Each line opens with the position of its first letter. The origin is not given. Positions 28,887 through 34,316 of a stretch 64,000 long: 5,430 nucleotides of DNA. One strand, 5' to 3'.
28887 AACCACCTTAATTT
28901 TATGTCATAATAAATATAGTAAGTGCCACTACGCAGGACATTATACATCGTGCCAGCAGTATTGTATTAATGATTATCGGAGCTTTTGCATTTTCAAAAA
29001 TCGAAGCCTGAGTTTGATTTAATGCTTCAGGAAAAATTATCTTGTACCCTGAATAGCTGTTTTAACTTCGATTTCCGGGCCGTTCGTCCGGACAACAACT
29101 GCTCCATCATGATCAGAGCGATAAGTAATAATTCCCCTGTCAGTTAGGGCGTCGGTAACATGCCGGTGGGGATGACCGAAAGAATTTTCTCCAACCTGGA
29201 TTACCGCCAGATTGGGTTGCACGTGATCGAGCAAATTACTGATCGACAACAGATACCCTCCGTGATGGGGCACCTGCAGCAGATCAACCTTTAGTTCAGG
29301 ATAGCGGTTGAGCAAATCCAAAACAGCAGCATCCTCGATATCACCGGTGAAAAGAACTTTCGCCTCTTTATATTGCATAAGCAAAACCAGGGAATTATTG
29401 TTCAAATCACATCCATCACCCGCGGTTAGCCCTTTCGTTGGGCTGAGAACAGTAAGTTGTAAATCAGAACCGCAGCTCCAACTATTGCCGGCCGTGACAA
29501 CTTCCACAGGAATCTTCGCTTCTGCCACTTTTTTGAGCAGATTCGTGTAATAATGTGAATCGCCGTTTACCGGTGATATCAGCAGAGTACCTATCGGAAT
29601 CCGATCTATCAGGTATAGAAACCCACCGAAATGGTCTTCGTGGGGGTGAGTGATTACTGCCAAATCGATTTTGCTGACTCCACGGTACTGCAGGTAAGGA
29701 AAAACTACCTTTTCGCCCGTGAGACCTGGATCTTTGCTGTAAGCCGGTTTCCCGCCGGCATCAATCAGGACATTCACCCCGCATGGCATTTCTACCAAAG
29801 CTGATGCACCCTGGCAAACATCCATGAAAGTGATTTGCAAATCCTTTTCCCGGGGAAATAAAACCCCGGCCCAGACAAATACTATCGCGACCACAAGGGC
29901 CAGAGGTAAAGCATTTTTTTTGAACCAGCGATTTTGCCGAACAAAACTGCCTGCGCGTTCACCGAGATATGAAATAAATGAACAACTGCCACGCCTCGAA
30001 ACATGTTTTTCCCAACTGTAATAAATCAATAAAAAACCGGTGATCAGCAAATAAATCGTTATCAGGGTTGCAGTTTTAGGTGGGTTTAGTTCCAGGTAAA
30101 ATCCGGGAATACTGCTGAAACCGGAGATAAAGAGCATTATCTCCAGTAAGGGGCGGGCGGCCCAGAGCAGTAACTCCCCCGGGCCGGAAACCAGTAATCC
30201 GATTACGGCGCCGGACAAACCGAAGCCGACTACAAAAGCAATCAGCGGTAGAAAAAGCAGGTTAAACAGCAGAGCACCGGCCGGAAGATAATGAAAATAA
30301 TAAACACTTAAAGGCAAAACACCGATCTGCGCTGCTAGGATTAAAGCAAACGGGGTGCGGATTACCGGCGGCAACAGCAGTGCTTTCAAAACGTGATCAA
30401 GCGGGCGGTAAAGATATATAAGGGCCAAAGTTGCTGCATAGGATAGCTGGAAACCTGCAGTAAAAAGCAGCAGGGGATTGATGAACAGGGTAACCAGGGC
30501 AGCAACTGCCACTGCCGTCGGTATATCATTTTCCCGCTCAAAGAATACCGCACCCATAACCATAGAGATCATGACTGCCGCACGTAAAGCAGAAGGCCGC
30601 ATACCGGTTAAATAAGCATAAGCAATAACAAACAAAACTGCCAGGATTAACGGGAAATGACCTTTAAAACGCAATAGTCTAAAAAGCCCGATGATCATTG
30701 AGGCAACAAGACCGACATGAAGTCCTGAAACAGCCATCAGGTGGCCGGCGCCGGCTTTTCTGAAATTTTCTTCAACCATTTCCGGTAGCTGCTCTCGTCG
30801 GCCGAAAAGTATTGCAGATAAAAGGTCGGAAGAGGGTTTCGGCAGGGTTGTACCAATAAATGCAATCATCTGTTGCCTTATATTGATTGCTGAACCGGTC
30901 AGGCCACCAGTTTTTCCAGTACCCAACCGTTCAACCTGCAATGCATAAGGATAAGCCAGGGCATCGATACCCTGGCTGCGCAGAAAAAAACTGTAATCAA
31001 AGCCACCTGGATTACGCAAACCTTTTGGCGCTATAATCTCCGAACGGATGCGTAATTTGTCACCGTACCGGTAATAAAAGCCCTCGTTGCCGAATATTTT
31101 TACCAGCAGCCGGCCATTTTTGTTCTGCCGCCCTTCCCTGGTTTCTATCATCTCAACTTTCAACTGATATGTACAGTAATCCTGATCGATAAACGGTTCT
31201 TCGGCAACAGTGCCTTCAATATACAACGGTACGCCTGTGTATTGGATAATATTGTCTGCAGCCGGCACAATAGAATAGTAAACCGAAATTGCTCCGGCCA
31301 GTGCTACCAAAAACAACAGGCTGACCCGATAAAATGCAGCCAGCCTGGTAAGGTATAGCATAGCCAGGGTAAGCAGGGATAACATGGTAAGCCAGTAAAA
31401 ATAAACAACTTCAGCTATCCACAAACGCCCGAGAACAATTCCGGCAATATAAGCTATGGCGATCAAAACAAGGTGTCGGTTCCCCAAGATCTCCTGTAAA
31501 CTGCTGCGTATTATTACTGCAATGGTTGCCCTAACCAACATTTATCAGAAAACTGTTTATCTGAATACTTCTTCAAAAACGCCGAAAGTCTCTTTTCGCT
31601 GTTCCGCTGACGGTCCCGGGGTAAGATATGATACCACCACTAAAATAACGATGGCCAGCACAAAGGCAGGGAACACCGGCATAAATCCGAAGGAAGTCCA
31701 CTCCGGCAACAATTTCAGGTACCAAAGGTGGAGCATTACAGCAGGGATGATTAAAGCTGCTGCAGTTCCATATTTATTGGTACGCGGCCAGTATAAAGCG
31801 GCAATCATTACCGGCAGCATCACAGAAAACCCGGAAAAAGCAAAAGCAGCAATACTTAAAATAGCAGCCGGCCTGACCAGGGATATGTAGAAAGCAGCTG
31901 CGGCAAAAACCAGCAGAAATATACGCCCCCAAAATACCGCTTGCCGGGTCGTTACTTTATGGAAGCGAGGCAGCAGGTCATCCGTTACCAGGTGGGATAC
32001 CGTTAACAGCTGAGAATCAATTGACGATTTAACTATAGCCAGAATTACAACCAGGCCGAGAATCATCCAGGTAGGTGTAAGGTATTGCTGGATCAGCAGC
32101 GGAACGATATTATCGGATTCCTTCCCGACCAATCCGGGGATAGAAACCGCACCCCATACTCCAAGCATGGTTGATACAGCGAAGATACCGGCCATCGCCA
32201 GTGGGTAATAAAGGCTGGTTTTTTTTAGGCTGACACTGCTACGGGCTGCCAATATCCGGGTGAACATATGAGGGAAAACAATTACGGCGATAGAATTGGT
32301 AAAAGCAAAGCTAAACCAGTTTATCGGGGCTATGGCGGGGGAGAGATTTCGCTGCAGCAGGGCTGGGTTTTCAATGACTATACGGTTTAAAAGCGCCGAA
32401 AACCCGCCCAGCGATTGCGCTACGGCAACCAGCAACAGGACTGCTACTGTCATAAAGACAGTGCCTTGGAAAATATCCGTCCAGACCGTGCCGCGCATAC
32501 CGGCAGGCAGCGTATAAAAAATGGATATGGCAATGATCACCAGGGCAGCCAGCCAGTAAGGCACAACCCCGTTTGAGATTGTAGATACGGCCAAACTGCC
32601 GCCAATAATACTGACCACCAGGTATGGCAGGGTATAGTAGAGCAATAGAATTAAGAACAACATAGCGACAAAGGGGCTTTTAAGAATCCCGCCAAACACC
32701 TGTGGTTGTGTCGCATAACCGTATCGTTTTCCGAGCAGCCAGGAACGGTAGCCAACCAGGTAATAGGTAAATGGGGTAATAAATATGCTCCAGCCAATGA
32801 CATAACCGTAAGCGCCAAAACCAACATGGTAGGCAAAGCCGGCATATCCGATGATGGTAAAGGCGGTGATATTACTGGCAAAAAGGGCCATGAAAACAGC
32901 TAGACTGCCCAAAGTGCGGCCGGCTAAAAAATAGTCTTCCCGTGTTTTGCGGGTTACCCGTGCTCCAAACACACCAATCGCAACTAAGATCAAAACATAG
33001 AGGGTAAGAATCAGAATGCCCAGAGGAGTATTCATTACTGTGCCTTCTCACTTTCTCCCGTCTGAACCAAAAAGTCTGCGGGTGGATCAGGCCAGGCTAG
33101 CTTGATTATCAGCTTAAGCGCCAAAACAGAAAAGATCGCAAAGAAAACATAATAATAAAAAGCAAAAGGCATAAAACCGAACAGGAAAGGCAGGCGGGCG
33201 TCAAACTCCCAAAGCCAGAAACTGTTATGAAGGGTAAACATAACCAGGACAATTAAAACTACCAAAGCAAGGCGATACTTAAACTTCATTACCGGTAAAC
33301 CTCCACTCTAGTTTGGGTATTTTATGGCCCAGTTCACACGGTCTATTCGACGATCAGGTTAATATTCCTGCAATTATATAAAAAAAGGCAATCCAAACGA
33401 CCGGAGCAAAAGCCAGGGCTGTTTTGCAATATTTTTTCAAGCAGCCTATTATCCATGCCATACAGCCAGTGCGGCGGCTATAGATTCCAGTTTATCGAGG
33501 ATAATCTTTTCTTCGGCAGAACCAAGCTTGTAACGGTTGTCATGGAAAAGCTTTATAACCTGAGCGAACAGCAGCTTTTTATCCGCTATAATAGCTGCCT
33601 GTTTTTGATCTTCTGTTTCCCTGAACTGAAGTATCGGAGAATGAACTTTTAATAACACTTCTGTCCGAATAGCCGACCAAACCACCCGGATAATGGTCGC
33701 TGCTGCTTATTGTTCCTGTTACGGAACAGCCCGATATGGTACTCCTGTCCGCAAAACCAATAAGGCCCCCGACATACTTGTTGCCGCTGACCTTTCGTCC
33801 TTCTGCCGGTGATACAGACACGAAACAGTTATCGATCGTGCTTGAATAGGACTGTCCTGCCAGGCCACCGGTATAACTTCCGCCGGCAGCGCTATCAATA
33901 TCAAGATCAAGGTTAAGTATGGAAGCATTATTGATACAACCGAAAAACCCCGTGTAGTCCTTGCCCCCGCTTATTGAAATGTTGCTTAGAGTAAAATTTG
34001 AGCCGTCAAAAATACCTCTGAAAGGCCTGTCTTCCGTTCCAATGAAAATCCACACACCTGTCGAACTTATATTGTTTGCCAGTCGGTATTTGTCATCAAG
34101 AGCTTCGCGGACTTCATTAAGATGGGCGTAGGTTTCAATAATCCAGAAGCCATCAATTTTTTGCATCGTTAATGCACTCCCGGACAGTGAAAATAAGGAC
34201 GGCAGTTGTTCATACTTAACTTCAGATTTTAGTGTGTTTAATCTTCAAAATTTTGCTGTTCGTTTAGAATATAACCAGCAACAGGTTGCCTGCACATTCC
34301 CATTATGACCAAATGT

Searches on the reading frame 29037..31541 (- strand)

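Call 52: search_protein_families(library=pfam, proteins=[window:29037-31541:-], max_evalue=1e-8)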
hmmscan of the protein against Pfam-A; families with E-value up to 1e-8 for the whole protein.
window:29037-31541:- (834 aa): 3 families
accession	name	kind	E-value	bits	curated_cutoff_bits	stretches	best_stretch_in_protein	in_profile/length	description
PF03772.21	Competence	-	7.1e-57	193.2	23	1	244-505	1-265/270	Competence protein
PF13567.11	DUF4131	-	2e-22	80.1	31.6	1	49-199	6-160/165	Domain of unknown function (DUF4131)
PF00753.33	Lactamase_B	-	2.8e-14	53.9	22.7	1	574-782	2-193/196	Metallo-beta-lactamase superfamily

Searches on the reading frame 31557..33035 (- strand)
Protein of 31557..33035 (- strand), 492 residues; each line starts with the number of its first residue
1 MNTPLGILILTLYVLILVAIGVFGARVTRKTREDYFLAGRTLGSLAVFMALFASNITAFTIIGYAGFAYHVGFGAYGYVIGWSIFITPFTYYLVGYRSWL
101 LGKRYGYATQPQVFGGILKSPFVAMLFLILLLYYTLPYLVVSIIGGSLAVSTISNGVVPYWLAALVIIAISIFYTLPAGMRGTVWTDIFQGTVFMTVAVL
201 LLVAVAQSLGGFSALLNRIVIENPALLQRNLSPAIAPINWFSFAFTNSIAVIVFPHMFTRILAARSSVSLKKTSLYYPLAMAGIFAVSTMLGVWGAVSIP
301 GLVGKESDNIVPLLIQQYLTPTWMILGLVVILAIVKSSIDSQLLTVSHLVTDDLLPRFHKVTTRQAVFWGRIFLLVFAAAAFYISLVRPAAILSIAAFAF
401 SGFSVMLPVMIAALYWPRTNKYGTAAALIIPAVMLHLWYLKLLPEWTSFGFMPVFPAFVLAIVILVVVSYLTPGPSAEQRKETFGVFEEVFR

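Call 52: search_protein_families(library=pfam, proteins=[window:31557-33035:-], max_evalue=1e-8)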
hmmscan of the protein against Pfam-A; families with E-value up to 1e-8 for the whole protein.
window:31557-33035:- (492 aa): 1 family
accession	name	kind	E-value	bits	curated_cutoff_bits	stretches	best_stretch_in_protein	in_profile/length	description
PF00474.23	SSF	-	6.9e-36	124.4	22.8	1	35-430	1-405/406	Sodium:solute symporter family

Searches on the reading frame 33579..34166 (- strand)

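Call 60: search_protein_families(library=pfam, proteins=[window:33579-34166:-], max_evalue=1e-10)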
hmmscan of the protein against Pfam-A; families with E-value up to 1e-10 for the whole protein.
window:33579-34166:- (195 aa): 1 family
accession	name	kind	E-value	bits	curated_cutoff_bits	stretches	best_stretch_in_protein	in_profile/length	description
PF07581.17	Glug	-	1.6e-12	47.3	20.5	0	128-154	1-28/28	The GLUG motif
